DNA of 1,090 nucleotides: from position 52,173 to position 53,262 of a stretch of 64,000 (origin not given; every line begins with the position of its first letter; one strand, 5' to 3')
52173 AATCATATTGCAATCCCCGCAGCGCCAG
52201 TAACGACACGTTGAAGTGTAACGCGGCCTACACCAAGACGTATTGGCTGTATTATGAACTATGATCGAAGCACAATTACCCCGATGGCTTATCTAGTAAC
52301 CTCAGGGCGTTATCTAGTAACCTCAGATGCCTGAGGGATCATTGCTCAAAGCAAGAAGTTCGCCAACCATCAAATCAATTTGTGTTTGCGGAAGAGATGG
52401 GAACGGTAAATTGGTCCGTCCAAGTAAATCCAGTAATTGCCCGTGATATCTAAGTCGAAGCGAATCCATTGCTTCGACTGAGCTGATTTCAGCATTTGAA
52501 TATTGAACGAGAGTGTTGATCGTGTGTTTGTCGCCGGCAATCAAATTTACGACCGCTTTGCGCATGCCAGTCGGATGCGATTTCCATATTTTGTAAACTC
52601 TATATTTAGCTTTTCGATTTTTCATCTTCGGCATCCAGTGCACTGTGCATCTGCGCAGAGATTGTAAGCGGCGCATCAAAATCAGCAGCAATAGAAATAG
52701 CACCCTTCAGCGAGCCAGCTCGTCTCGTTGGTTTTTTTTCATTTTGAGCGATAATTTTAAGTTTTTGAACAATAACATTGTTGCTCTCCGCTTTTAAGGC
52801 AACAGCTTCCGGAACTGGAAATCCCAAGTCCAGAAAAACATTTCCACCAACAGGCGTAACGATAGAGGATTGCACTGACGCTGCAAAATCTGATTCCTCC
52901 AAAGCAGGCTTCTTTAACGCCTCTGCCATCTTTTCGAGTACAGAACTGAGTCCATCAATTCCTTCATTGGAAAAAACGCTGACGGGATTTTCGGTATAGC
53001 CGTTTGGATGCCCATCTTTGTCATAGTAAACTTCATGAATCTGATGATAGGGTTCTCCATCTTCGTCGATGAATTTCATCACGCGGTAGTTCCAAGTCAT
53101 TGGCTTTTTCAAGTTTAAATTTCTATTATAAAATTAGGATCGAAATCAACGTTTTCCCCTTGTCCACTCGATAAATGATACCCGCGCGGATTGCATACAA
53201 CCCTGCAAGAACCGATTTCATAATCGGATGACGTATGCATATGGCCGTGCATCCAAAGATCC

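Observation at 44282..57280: Four calcineurin-like metallophosphoesterase paralogs, two of them in a four-gene operon with a DEDDh 3'-5' exonuclease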

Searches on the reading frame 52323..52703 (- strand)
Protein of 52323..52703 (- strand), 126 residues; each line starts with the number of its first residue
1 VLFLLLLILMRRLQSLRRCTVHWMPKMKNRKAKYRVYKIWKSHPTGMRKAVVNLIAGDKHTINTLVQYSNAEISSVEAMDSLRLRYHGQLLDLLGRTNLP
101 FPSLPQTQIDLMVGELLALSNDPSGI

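Call 60: search_protein_families(library=phrogs, proteins=[window:52323-52703:-], max_evalue=0.001)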
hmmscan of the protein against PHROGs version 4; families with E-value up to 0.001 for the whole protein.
window:52323-52703:- (126 aa): 0 families

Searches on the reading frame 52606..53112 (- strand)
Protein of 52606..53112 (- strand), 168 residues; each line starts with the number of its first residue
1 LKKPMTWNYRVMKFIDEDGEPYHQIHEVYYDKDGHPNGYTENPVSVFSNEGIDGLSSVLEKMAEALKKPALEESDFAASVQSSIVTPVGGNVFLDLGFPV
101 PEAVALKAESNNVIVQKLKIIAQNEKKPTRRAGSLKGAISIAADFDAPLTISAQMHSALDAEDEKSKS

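Call 3: search_protein_families(library=pfam, proteins=[window:52606-53112:-], max_evalue=0.01)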
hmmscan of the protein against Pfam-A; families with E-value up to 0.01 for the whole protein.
window:52606-53112:- (168 aa): 1 family
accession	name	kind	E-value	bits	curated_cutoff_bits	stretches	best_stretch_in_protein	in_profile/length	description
PF10047.15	DUF2281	-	0.0003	21.7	26.5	1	123-150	32-59/64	Protein of unknown function (DUF2281)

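Call 60: search_protein_families(library=phrogs, proteins=[window:52606-53112:-], max_evalue=0.001)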
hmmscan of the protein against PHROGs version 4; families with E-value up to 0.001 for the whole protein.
window:52606-53112:- (168 aa): 1 family
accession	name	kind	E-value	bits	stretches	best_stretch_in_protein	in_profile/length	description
phrog_21321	-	unknown function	1.5e-13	51.9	1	5-79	17-94/104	-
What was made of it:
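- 52606..53112 (-): 168-aa ORF (157 aa if started at 53079), directly downstream of MPP_B. Weak DUF2281 hit, below cut-off (calls 3, 60).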
